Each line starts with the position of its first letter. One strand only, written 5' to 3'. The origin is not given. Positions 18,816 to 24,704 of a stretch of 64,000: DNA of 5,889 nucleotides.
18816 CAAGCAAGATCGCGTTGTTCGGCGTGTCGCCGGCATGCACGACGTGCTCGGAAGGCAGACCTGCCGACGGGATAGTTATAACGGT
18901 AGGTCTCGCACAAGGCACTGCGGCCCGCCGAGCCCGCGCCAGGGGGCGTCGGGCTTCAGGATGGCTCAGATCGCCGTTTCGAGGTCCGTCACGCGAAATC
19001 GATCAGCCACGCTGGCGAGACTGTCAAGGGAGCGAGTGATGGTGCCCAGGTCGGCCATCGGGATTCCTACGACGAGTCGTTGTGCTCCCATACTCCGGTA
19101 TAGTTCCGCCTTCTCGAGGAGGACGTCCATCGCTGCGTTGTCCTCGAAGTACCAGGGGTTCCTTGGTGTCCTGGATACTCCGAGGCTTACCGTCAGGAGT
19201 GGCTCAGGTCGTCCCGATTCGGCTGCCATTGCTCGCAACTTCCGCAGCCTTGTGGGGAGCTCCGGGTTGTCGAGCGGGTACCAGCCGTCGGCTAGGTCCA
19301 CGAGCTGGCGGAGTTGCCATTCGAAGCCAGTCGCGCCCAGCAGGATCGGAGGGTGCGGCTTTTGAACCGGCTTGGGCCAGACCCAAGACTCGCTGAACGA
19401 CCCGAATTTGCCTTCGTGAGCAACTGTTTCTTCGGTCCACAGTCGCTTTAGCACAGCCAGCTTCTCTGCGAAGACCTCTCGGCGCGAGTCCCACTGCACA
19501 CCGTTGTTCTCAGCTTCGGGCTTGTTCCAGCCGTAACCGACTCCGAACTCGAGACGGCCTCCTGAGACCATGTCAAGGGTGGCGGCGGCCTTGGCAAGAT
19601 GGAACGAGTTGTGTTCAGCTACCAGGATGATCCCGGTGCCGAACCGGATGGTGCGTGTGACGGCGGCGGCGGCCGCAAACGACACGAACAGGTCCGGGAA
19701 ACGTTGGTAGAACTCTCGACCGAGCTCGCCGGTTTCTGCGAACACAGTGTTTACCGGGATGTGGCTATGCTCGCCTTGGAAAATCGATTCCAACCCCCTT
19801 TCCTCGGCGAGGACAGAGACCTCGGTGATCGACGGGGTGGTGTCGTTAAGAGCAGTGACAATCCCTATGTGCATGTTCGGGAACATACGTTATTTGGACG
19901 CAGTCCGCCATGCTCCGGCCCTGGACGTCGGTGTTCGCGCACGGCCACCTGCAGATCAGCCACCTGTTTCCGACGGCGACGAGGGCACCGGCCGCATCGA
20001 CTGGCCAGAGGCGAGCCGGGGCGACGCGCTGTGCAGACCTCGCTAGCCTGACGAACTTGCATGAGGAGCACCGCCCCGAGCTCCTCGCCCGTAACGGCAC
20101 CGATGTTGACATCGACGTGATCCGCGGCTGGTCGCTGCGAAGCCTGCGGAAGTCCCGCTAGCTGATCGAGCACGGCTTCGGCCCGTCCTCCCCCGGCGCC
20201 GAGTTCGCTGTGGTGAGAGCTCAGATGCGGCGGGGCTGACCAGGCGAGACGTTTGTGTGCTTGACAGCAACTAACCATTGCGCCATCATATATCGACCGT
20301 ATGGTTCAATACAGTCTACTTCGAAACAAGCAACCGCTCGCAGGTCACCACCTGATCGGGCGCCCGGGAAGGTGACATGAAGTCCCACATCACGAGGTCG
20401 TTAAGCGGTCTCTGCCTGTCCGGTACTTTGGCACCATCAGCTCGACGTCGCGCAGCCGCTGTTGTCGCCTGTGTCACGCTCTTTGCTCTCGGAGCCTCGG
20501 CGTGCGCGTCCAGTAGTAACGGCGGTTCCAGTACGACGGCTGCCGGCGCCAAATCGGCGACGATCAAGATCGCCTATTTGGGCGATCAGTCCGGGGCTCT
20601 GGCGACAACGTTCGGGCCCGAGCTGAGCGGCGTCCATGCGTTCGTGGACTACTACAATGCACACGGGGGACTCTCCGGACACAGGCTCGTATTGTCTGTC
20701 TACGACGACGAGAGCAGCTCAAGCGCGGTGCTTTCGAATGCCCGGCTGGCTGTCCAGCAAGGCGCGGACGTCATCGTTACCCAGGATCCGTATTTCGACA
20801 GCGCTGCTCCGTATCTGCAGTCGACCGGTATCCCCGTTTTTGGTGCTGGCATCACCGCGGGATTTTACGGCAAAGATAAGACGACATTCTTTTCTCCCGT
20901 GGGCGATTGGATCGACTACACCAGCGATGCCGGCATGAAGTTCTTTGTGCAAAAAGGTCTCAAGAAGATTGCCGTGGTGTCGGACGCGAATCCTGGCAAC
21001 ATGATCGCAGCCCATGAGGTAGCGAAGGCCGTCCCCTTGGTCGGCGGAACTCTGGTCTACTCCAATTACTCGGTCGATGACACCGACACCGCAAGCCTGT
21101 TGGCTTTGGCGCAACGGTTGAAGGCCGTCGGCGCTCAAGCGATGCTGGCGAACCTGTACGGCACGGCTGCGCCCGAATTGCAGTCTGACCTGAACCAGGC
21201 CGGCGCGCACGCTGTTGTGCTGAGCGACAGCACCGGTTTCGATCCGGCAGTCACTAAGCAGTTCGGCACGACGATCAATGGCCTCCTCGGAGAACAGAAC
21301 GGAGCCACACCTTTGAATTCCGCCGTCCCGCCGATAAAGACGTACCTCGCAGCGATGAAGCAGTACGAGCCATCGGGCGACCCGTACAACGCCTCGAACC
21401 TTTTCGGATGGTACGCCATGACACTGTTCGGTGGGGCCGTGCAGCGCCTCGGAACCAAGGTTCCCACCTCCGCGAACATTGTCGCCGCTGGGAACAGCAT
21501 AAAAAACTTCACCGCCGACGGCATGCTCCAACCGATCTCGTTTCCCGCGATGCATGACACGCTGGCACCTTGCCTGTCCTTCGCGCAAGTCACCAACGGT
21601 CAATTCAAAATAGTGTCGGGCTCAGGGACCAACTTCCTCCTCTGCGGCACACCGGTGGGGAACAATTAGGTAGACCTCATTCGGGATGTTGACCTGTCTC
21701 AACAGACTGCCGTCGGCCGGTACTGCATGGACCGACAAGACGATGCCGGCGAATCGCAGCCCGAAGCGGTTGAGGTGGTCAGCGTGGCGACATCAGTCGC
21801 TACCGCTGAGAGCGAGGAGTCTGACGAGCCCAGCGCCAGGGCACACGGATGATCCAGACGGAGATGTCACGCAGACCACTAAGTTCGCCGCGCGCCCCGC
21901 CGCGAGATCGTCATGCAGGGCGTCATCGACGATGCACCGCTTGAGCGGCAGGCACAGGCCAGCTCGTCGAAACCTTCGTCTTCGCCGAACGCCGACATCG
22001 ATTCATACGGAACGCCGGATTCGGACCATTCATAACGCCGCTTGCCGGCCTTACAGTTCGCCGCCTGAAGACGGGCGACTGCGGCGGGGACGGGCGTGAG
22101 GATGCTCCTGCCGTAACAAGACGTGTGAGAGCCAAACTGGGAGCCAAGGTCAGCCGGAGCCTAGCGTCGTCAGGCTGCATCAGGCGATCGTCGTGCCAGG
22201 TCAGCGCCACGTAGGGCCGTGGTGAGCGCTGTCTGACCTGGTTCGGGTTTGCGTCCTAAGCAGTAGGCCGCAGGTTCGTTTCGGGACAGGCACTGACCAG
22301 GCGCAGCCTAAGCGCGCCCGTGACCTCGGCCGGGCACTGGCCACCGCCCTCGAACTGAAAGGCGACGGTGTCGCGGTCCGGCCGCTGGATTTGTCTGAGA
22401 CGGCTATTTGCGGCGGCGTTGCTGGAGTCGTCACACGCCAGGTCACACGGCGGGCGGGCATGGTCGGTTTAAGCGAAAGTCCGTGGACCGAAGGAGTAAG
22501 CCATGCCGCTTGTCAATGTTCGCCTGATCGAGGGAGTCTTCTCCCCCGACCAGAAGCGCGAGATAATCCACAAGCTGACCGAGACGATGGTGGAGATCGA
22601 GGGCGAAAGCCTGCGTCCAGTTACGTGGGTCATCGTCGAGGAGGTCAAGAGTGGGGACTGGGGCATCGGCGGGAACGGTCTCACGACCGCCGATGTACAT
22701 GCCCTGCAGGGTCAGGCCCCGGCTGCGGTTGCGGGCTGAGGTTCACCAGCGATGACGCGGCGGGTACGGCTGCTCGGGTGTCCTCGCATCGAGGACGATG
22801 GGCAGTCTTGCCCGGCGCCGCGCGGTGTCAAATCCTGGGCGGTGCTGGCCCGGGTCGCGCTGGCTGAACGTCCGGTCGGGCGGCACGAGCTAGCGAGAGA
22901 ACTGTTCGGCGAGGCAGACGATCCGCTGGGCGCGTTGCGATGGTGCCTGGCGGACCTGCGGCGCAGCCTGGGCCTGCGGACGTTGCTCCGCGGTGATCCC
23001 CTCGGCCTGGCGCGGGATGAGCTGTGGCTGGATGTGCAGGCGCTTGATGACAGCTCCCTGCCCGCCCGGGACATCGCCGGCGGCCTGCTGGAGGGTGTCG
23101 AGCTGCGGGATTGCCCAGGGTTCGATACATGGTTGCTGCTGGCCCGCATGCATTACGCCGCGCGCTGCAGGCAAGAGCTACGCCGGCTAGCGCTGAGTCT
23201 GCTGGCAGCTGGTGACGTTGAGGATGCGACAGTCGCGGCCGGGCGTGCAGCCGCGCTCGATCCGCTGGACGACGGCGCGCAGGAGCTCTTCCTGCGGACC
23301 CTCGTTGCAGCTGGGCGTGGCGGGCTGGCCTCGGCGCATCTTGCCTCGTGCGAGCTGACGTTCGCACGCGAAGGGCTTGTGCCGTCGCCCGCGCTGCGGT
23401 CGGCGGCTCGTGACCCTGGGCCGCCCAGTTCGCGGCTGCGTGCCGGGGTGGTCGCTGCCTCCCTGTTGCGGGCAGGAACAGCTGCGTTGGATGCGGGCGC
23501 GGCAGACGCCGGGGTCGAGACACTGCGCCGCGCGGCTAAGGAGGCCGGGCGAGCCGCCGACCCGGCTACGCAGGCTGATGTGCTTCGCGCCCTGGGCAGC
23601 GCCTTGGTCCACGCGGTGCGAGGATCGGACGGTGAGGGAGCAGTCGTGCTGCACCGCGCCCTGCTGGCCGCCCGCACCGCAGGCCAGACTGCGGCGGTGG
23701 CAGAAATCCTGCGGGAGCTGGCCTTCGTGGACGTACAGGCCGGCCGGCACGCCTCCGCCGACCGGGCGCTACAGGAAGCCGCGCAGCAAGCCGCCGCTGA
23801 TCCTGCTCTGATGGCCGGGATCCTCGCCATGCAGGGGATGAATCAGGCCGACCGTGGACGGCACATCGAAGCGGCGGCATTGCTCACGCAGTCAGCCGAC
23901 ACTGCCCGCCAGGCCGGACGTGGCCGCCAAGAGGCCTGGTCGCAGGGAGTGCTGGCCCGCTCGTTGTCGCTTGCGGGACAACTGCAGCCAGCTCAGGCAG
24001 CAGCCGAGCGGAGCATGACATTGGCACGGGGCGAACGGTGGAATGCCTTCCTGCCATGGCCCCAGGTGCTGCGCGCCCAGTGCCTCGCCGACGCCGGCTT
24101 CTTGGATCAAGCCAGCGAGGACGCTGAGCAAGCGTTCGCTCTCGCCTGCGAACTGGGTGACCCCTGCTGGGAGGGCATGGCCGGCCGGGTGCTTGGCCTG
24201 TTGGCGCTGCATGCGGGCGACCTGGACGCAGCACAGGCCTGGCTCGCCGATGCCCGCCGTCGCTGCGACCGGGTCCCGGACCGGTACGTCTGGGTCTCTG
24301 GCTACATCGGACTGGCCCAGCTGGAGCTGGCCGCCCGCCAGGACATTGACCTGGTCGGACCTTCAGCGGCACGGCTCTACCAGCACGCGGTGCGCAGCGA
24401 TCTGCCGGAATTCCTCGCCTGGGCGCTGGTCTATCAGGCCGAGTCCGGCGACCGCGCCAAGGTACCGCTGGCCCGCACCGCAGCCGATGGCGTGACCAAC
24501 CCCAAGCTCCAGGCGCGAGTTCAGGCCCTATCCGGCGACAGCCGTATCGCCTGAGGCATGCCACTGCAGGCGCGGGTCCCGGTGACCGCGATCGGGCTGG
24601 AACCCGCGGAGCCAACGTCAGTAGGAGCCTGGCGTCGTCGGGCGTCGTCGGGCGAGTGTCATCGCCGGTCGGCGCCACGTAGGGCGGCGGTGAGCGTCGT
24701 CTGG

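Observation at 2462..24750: Tandem accretion array at tRNA-Arg(CCT): one intact AICE followed by four integrase-less islands closed by a conserved arm plus a decaying tRNA 3' half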

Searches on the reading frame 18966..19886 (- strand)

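Call 12: search_protein_families(library=pfam, proteins=[window:18966-19886:-], max_evalue=0.01)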
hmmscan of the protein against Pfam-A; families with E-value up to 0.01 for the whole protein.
window:18966-19886:- (306 aa): 1 family
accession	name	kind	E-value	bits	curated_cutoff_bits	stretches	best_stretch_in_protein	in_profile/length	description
PF00296.26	Bac_luciferase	-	4.2e-45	154.9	27.9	1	19-236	24-225/314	Luciferase-like monooxygenase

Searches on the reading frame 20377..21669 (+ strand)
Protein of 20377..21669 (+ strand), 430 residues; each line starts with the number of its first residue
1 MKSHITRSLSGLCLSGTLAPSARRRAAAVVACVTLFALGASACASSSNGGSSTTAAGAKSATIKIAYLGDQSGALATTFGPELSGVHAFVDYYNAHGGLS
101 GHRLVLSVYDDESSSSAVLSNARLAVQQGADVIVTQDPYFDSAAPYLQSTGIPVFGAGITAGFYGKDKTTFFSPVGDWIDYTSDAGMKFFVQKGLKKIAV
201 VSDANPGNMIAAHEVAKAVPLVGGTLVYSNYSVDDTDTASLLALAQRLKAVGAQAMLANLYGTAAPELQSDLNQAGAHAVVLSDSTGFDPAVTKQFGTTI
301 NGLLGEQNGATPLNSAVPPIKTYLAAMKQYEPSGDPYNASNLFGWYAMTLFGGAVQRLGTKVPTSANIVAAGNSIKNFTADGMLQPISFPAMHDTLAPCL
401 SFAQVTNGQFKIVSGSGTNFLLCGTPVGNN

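Call 12: search_protein_families(library=pfam, proteins=[window:20377-21669:+], max_evalue=0.01)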
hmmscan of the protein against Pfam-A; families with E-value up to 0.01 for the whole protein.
window:20377-21669:+ (430 aa): 3 families
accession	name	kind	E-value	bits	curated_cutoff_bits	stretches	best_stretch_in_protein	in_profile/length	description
PF13458.12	Peripla_BP_6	-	1.7e-38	133.6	31.7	1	62-408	1-342/343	Periplasmic binding protein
PF01094.35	ANF_receptor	-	0.00052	19.6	25.4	1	88-247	9-175/353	Receptor family ligand binding region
PF13433.12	Peripla_BP_5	-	0.00082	19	27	0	63-128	1-66/363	Periplasmic binding protein domain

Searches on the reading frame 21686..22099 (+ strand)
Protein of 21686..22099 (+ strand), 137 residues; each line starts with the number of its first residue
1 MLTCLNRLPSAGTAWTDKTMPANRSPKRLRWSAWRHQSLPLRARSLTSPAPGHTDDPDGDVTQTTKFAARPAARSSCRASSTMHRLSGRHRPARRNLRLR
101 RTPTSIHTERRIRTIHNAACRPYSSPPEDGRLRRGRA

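Call 12: search_protein_families(library=pfam, proteins=[window:21686-22099:+], max_evalue=0.01)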
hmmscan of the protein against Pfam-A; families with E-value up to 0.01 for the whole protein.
window:21686-22099:+ (137 aa): 0 families

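Call 59: search_protein_families(library=pfam, proteins=[window:21686-22099:+], max_evalue=0.01)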
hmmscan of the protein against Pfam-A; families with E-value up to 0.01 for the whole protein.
window:21686-22099:+ (137 aa): 0 families

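Call 67: search_protein_families(library=ncbifam, proteins=[window:21686-22099:+], max_evalue=0.01)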
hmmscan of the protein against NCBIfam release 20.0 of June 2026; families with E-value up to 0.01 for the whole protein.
window:21686-22099:+ (137 aa): 0 families

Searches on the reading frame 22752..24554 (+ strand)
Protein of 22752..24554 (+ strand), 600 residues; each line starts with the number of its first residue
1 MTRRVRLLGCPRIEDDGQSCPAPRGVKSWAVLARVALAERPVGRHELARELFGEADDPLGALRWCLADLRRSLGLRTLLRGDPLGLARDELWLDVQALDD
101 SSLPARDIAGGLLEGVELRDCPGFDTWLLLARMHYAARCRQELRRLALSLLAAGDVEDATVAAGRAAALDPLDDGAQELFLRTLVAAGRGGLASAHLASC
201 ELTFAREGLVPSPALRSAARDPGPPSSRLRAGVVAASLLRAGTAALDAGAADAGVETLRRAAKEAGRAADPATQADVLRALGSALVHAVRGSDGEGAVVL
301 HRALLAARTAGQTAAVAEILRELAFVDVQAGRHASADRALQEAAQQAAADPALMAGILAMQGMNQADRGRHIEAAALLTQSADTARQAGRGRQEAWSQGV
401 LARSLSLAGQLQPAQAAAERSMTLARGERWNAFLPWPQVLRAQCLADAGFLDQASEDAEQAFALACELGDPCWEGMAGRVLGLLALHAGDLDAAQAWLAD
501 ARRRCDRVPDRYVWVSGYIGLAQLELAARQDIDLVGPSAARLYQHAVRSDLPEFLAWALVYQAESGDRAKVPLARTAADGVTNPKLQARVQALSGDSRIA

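Call 12: search_protein_families(library=pfam, proteins=[window:22752-24554:+], max_evalue=0.01)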
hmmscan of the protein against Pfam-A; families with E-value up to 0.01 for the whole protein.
window:22752-24554:+ (600 aa): 1 family
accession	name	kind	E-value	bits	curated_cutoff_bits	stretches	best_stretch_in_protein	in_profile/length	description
PF13424.12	TPR_12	-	1.3e-07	32.1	30.1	1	363-426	11-76/77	Tetratricopeptide repeat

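Call 67: search_protein_families(library=ncbifam, proteins=[window:22752-24554:+], max_evalue=0.01)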
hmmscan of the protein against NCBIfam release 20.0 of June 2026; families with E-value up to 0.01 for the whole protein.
window:22752-24554:+ (600 aa): 1 family
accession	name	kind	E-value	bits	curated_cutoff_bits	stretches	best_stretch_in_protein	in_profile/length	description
NF053720.1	NsdA_fam_reg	subfamily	2e-05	24.3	75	1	314-463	198-357/432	NsdA family TPR-like regulatory protein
